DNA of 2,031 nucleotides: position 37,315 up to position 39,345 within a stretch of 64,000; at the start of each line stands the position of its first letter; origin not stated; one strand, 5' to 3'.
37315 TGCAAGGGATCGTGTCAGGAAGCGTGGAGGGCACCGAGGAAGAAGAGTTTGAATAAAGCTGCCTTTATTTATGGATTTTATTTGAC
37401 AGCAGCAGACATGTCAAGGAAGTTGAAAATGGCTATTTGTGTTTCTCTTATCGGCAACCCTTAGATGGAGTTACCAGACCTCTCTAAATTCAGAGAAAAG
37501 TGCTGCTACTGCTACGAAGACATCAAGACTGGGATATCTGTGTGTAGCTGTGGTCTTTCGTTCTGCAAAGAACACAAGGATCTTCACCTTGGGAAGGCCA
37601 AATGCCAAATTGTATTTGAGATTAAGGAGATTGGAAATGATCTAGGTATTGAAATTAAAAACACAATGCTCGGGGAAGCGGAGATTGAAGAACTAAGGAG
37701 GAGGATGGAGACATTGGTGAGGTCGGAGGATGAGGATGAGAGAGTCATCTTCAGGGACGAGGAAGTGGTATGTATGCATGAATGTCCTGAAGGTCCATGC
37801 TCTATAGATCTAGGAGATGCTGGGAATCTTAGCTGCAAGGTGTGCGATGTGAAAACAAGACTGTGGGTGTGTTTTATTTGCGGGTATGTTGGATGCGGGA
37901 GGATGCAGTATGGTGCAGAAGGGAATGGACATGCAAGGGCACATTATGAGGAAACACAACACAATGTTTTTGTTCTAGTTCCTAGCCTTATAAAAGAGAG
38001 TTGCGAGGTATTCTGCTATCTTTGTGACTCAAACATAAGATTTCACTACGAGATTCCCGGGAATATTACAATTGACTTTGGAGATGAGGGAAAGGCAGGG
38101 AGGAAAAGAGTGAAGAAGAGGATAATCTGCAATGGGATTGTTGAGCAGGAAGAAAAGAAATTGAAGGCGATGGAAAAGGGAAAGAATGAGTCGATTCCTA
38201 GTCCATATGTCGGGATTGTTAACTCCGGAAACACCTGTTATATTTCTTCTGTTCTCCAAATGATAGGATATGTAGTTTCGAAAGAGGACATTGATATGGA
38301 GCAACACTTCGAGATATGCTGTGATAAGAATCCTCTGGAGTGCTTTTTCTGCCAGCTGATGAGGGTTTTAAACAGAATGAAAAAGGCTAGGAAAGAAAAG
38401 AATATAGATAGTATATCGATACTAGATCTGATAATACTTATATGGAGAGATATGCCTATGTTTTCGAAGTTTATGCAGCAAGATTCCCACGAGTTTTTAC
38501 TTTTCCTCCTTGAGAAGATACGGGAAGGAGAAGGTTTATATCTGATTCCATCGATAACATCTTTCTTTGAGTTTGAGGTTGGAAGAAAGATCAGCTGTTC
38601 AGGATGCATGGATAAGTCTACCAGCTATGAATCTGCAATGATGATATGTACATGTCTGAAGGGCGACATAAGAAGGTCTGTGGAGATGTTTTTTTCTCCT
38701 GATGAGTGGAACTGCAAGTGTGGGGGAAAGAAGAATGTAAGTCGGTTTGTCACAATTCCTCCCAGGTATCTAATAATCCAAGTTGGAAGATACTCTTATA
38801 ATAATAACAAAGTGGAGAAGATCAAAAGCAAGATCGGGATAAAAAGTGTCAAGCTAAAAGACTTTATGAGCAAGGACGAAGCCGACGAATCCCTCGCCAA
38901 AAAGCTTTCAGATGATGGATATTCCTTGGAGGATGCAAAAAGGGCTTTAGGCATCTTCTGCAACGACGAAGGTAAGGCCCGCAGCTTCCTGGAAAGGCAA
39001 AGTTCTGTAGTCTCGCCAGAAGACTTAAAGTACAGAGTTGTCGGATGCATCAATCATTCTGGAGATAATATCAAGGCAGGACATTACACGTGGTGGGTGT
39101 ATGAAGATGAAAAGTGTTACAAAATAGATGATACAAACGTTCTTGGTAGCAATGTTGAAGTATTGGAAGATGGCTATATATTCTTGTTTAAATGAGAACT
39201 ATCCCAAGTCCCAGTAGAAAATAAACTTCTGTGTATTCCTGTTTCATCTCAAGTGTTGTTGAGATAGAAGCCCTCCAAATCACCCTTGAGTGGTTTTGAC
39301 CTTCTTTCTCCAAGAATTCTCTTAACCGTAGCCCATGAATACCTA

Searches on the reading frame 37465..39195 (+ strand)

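Call 7: search_protein_families(library=pfam, proteins=[window:37465-39195:+], max_evalue=0.01)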
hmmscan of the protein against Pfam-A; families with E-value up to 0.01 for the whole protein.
window:37465-39195:+ (576 aa): 4 families
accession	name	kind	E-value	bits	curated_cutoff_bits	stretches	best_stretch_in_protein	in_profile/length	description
PF00443.35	UCH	-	1.8e-36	126.5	23.9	1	249-574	1-253/254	Ubiquitin carboxyl-terminal hydrolase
PF02148.25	zf-UBP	-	7.5e-16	58.6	22.7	1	124-192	1-59/63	Zn-finger in ubiquitin-hydrolases and other protein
PF17807.7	zf-UBP_var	-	0.001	19.2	22.6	1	9-55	11-60/64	Variant UBP zinc finger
PF13423.12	UCH_1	-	0.0035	17.5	22.2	0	250-394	2-158/317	Ubiquitin carboxyl-terminal hydrolase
